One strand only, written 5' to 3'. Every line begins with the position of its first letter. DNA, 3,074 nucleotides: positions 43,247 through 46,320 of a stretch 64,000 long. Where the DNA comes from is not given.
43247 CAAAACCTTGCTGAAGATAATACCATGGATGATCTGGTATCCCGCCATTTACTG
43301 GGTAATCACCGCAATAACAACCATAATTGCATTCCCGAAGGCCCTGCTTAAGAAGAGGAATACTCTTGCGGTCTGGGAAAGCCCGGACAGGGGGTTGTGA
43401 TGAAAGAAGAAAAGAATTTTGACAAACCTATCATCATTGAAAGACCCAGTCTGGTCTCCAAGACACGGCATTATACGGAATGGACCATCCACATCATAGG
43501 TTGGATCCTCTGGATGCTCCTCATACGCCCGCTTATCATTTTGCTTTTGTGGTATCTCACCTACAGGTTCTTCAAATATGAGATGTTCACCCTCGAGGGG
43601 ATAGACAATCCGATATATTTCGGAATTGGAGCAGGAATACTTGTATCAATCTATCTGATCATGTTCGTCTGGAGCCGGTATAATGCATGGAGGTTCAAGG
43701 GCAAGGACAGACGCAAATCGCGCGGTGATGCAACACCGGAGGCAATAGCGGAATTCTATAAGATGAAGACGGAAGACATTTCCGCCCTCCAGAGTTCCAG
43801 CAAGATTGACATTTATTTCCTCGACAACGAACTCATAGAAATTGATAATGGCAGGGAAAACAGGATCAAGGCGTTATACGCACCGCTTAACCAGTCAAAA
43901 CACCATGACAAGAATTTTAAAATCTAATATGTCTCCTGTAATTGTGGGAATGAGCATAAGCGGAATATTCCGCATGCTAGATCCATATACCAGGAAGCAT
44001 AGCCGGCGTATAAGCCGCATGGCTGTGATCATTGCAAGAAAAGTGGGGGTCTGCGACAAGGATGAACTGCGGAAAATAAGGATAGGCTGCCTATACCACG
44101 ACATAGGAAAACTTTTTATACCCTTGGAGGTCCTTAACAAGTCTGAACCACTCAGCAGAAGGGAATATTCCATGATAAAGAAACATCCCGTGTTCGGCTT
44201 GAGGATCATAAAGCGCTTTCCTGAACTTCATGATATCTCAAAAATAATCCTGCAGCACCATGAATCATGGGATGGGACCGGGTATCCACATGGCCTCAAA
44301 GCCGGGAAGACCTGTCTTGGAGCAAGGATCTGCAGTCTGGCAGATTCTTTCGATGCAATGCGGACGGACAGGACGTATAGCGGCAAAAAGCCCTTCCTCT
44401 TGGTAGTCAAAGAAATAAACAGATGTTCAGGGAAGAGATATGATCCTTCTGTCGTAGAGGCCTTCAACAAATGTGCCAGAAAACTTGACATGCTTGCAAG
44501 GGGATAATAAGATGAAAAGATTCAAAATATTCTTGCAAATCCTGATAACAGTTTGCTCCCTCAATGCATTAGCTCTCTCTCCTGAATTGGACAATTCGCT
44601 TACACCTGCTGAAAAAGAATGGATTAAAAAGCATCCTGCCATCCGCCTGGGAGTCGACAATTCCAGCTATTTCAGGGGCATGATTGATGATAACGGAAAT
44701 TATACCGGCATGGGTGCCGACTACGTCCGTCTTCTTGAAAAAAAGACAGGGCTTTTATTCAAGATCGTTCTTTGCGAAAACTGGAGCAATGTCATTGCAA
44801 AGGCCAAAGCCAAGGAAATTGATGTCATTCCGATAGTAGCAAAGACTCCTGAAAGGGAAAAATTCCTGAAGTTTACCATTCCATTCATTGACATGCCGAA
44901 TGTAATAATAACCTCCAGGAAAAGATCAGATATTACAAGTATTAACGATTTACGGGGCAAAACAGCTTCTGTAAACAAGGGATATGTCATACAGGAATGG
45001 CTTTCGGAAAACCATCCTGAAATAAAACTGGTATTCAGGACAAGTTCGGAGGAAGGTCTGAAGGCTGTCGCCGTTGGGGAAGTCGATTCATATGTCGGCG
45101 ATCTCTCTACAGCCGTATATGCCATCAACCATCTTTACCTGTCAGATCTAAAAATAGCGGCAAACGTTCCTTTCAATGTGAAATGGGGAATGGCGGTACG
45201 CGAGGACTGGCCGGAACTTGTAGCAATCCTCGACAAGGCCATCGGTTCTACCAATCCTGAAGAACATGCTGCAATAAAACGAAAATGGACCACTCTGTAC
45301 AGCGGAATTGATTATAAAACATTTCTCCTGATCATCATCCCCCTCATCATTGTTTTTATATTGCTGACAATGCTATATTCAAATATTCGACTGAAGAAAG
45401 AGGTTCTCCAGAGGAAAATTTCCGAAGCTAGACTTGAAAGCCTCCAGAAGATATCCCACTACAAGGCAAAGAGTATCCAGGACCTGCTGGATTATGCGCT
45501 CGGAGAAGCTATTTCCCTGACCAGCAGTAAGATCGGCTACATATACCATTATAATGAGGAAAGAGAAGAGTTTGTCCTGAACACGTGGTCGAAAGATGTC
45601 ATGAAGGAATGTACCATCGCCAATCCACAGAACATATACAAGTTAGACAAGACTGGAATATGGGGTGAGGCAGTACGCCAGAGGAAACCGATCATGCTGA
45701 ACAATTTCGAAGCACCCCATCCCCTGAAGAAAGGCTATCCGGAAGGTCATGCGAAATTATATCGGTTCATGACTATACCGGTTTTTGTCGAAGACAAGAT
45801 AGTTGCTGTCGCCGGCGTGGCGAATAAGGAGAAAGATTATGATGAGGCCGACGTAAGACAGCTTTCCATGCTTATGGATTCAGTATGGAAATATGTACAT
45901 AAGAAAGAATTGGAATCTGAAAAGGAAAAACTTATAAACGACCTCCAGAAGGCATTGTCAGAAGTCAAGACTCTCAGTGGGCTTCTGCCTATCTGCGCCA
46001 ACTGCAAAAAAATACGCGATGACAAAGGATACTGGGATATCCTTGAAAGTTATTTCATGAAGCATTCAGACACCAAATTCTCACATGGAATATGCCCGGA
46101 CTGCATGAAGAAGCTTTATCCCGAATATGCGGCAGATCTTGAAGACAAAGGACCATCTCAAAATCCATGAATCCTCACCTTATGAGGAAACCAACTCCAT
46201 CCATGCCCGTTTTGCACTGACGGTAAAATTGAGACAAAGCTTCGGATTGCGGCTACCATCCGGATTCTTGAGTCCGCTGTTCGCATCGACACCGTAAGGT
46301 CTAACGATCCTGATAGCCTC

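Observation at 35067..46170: pgaABCD biofilm operon enclosed in its own signalling cassette: ferritin-like DGC, HD-GYP PDE and an output-orphan GAF sensor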

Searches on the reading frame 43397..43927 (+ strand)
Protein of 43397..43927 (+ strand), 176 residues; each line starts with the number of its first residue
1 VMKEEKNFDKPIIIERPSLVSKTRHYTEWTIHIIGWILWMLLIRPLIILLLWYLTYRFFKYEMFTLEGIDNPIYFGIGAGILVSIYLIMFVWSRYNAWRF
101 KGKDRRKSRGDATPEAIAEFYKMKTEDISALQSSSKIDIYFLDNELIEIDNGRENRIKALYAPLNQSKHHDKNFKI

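Call 4: search_protein_families(library=pfam, proteins=[window:43397-43927:+], max_evalue=0.01)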
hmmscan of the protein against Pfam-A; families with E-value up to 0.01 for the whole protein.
window:43397-43927:+ (176 aa): 1 family
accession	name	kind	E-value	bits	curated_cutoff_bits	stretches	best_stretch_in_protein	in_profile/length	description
PF13994.11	PgaD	-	1.6e-21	77.3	27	1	12-144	1-144/148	PgaD-like protein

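Call 6: search_protein_families(library=ncbifam, proteins=[window:43397-43927:+], max_evalue=0.01)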
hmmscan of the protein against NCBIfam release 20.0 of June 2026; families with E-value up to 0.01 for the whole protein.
window:43397-43927:+ (176 aa): 3 families
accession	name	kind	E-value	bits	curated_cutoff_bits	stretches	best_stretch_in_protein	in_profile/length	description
TIGR03940.1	PGA_PgaD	equivalog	1.1e-17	64.3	31.45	1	11-140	1-130/141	poly-beta-1,6-N-acetyl-D-glucosamine biosynthesis protein PgaD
NF011179.0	PRK14584.1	equivalog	0.00026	21.1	180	1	87-151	75-139/153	poly-beta-1,6-N-acetyl-D-glucosamine biosynthesis protein PgaD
NF011180.0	PRK14585.1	equivalog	0.00086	19.6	191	1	27-147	17-125/137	poly-beta-1,6-N-acetyl-D-glucosamine biosynthesis protein PgaD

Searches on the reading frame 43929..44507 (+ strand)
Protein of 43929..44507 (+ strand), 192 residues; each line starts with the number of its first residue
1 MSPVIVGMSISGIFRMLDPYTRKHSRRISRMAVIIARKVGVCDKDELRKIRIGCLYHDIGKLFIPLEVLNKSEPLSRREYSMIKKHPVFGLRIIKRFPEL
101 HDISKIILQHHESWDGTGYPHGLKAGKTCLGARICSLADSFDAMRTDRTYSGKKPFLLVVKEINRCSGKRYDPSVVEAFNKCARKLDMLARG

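Call 4: search_protein_families(library=pfam, proteins=[window:43929-44507:+], max_evalue=0.01)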
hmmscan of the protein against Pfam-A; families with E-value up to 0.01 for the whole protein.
window:43929-44507:+ (192 aa): 2 families
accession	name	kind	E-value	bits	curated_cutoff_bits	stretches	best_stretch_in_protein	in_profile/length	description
PF13487.12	HD_5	-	2.2e-31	109.3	27.2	1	15-175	8-170/170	HD domain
PF01966.28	HD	-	3.5e-22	79.3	22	1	23-144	3-116/116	HD domain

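Call 6: search_protein_families(library=ncbifam, proteins=[window:43929-44507:+], max_evalue=0.01)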
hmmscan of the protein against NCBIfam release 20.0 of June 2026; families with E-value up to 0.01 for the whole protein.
window:43929-44507:+ (192 aa): 3 families
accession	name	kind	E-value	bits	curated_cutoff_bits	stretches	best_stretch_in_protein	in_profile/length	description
NF053512.1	nitric_RR_NosR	exception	1.5e-31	109.9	400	1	11-186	182-357/422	response regulator c-di-GMP phosphodiesterase, NosR family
TIGR00277.1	HDIG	domain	5.8e-10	38.9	27.6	1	19-112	3-83/84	HDIG domain-containing metalloprotein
TIGR03319.1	RNase_Y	equivalog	0.0063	15.1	454.35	0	23-113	332-403/514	ribonuclease Y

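Call 58: find_homologous_proteins(query=window:43929-44504:+, max_evalue=1e-10)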
Query window:43929-44504:+ (192 aa): 374 proteins with E <= 1e-10 among 414 candidates; the best 120 are listed.
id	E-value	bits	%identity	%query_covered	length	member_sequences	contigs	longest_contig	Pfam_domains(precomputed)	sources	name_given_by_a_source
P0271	1.1e-120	418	100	96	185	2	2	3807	PF13487.13,PF01966.29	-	-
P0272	1.3e-83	298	68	99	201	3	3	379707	PF13487.13,PF01966.29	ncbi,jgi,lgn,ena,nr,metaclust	ncbi:MAG TPA: phosphohydrolase [Lentisphaeria bacterium]|nr:MAG: hypothetical protein A2X45_18655 [L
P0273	6.1e-77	276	64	100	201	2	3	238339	PF13487.13,PF01966.29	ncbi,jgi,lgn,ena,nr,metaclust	ncbi:MAG: hypothetical protein A2X48_13980 [Lentisphaerae bacterium GWF2_49_21]|nr:MAG: hypothetical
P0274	7.6e-75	269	65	98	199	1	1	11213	PF13487.13,PF01966.29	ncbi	-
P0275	3.8e-74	267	64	100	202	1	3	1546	PF13487.13,PF01966.29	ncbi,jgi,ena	-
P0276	6.8e-62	227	59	84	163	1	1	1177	PF13487.13,PF01966.29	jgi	-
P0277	1.2e-49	187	61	71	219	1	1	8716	PF13487.13,PF01966.29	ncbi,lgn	ncbi:MAG: HD domain-containing phosphohydrolase [Victivallales bacterium]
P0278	3.3e-33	133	42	88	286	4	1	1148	PF13487.13,PF01966.29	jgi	jgi:HD-GYP domain-containing protein (c-di-GMP phosphodiesterase class II)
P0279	4.6e-31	126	39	91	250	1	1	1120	PF13487.13,PF01966.29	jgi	jgi:putative nucleotidyltransferase with HDIG domain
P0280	1.9e-30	124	38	90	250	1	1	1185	PF13487.13,PF01966.29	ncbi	-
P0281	2.4e-30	124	44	76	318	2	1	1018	PF13487.13,PF01966.29,PF00990.27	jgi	jgi:diguanylate cyclase (GGDEF)-like protein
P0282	1.1e-29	122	41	81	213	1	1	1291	PF13487.13,PF01966.29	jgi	jgi:putative nucleotidyltransferase with HDIG domain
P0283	1.6e-28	118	38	95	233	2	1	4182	PF13487.13,PF01966.29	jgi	-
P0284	3.9e-28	117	40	83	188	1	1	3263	PF13487.13,PF01966.29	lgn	-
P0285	5.1e-28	116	39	82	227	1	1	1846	PF13487.13,PF01966.29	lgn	-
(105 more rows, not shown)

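Call 59: find_encoding_contigs(protein=P0274, flank=10000, max_places=2)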
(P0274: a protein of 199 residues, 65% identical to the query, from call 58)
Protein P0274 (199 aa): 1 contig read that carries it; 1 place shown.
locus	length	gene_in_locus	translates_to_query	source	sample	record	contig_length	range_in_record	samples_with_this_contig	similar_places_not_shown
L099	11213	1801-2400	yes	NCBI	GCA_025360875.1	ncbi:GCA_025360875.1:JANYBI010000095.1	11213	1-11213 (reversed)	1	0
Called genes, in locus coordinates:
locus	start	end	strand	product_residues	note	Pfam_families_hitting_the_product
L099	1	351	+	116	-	?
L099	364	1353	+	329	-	PF08545:ACP_syn_III, PF08541:ACP_syn_III_C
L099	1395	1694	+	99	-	-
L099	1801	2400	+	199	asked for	PF13487:HD_5, PF01966:HD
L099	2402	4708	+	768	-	PF00497:SBP_bac_3, PF12974:Phosphonate-bd (faint), PF01590:GAF (weak), PF13185:GAF_2 (weak), PF13492:GAF_3 (faint), PF01590:GAF (weak), PF13185:GAF_2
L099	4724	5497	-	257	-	PF00149:Metallophos, PF12850:Metallophos_2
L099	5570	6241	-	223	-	PF00697:PRAI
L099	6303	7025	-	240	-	PF03309:Pan_kinase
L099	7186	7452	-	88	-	-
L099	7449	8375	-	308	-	PF13411:MerR_1 (weak)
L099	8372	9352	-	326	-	PF06574:FAD_syn, PF01687:Flavokinase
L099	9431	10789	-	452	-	-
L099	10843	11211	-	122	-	?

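Call 60: find_encoding_contigs(protein=P0277, flank=10000, max_places=2)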
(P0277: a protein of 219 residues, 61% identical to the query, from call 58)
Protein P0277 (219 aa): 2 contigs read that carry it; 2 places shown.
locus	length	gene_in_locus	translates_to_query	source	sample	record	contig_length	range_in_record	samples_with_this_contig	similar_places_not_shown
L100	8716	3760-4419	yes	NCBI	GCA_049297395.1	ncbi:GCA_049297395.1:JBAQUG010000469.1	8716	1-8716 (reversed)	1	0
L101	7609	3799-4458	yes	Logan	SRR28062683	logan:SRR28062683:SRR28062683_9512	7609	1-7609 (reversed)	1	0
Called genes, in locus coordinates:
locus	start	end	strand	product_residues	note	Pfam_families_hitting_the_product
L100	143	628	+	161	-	PF01467:CTP_transf_like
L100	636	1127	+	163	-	PF02620:YceD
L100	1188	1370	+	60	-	PF01783:Ribosomal_L32p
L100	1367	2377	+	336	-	PF02504:FA_synthesis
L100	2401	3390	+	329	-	PF08545:ACP_syn_III, PF02797:Chal_sti_synt_C (weak), PF08541:ACP_syn_III_C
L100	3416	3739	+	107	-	-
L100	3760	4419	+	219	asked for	PF13487:HD_5, PF01966:HD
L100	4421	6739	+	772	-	PF00497:SBP_bac_3, PF01590:GAF (weak), PF13185:GAF_2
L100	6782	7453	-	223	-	PF00697:PRAI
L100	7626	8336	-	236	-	PF03309:Pan_kinase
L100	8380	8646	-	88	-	-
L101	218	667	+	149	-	PF01467:CTP_transf_like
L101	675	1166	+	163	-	PF02620:YceD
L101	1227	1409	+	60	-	PF01783:Ribosomal_L32p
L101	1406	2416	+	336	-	PF02504:FA_synthesis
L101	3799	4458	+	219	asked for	PF13487:HD_5, PF01966:HD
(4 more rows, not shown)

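Call 75: search_solved_structures(query=window:43929-44504:+, max_evalue=0.00001, show_alignments=3)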
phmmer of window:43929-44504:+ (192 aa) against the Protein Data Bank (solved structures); distinct sequences matched with E-value up to 0.00001: 6.
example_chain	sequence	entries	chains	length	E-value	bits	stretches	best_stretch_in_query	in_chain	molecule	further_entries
4mcw_A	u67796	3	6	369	3.1e-29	105.3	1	11-182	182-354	Metal dependent phosphohydrolase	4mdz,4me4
5z7c_A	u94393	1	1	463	3.2e-26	95.5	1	15-157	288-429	3'3'-cGAMP-specific phosphodiesterase 3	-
9rbz_A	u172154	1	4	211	6.7e-18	68.4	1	17-181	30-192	HD domain/sensory box protein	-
9rc0_A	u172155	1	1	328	2e-17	66.8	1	17-181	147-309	HD domain/sensory box protein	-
4r8z_A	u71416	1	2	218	1.6e-14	57.3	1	24-185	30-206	Cyclic di-GMP phosphodiesterase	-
3tm8_A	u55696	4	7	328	7.9e-11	45.3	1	18-145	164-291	Uncharacterized protein | Uncharacterized protein Bd1817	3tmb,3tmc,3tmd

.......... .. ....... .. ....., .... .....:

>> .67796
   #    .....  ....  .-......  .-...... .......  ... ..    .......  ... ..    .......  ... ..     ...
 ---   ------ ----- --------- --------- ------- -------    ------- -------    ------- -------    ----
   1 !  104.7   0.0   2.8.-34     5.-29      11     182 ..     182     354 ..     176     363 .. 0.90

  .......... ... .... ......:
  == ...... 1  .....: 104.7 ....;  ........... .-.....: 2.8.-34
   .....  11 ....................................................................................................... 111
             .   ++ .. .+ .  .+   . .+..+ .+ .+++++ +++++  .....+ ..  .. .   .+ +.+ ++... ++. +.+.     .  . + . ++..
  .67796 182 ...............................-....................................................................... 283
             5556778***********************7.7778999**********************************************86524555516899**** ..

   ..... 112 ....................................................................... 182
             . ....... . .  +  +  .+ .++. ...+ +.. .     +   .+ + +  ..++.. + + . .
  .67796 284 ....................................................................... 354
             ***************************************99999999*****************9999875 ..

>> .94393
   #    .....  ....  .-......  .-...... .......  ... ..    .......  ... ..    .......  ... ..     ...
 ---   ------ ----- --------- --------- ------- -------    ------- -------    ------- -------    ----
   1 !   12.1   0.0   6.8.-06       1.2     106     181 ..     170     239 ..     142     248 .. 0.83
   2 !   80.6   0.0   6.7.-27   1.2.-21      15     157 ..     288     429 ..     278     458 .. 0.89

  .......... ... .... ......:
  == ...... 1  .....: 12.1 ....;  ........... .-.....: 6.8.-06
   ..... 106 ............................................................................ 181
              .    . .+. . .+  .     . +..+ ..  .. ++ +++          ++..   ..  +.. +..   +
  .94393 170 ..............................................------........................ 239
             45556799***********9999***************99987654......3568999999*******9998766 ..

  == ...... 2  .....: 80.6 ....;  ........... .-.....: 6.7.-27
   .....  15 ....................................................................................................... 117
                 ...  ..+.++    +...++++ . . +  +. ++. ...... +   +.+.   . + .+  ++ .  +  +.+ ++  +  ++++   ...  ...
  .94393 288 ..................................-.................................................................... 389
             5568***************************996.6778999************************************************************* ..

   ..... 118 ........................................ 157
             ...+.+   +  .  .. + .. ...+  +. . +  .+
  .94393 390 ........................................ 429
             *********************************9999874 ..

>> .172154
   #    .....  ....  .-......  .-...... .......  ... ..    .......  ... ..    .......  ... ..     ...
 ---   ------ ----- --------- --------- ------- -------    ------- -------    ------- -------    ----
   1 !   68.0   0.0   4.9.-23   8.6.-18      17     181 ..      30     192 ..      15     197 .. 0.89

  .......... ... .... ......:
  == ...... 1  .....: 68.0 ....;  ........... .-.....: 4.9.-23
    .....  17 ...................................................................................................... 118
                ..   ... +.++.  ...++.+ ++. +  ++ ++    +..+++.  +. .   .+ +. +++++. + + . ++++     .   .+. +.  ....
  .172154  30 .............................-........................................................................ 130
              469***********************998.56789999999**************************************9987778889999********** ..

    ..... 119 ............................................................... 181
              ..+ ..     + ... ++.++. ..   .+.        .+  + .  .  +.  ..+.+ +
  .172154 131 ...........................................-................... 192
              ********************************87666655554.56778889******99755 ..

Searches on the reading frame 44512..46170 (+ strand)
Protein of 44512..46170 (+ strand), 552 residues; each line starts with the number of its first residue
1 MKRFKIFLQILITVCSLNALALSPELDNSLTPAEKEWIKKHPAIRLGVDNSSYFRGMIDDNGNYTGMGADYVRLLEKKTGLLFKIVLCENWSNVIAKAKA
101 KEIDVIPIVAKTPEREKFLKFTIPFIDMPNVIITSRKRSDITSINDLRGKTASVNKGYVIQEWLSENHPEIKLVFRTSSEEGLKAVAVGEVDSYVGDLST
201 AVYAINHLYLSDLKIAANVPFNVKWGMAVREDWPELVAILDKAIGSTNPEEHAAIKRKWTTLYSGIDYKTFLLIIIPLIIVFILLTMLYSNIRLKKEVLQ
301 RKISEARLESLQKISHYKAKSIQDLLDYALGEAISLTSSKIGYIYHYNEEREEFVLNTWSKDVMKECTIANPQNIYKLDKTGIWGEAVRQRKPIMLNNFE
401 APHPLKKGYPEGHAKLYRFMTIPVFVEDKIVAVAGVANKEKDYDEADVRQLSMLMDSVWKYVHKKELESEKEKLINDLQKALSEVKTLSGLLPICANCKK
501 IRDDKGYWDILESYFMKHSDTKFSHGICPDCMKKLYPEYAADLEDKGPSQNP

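Call 4: search_protein_families(library=pfam, proteins=[window:44512-46170:+], max_evalue=0.01)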
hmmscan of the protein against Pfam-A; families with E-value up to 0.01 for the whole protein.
window:44512-46170:+ (552 aa): 5 families
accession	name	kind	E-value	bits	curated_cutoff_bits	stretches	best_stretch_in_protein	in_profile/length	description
PF13185.12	GAF_2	-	7.9e-27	94.6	28.6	1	320-460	2-133/136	GAF domain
PF00497.25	SBP_bac_3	-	2.8e-20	72.9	26.4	1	44-260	1-130/132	Bacterial extracellular solute-binding proteins, family 3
PF01590.32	GAF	-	2.4e-06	28.5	22.4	1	323-459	3-130/133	GAF domain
PF12974.12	Phosphonate-bd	-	0.00014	21.8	27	1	131-262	87-233/242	ABC transporter, phosphonate, periplasmic substrate-binding protein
PF18731.6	HEPN_Swt1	-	0.0021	18.8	27.5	1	438-480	42-84/115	Swt1-like HEPN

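Call 6: search_protein_families(library=ncbifam, proteins=[window:44512-46170:+], max_evalue=0.01)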
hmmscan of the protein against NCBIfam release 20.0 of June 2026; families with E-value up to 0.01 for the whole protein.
window:44512-46170:+ (552 aa): 9 families
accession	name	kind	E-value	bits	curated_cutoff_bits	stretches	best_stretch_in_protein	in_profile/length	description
NF007420.1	PRK09959.1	equivalog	1.2e-18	66.1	1995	1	29-321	289-582/1197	acid-sensing system histidine kinase EvgS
NF008426.0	PRK11260.1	equivalog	2e-14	53.5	312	1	33-250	30-249/266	cystine ABC transporter substrate-binding protein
TIGR01096.1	3A0103s03R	subfamily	5.6e-13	49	256.35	1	43-245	25-234/250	lysine/arginine/ornithine ABC transporter substrate-binding protein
NF041765.1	ArtJ_Ecoli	equivalog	3.6e-12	46.4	510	1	91-247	69-227/243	arginine ABC transporter substrate-binding protein ArtJ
NF041764.1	ArtI_Ecoli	equivalog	6.6e-12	45.3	522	1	44-247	23-227/243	arginine ABC transporter substrate-binding protein ArtI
NF011583.0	PRK15007.1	subfamily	1.4e-11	44.2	358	1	45-246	24-226/243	arginine ABC transporter substrate-binding protein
TIGR04262.1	orph_peri_GRRM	subfamily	1.5e-09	37.5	190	1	60-245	18-207/257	extracellular substrate binding-like orphan protein GrrP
NF008112.0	PRK10859.1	equivalog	5.7e-09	34.9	354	1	8-240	8-244/483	membrane-bound lytic murein transglycosylase MltF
NF007029.0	PRK09495.1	equivalog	8.4e-08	32.3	303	1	60-259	42-242/248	glutamine ABC transporter substrate-binding protein GlnH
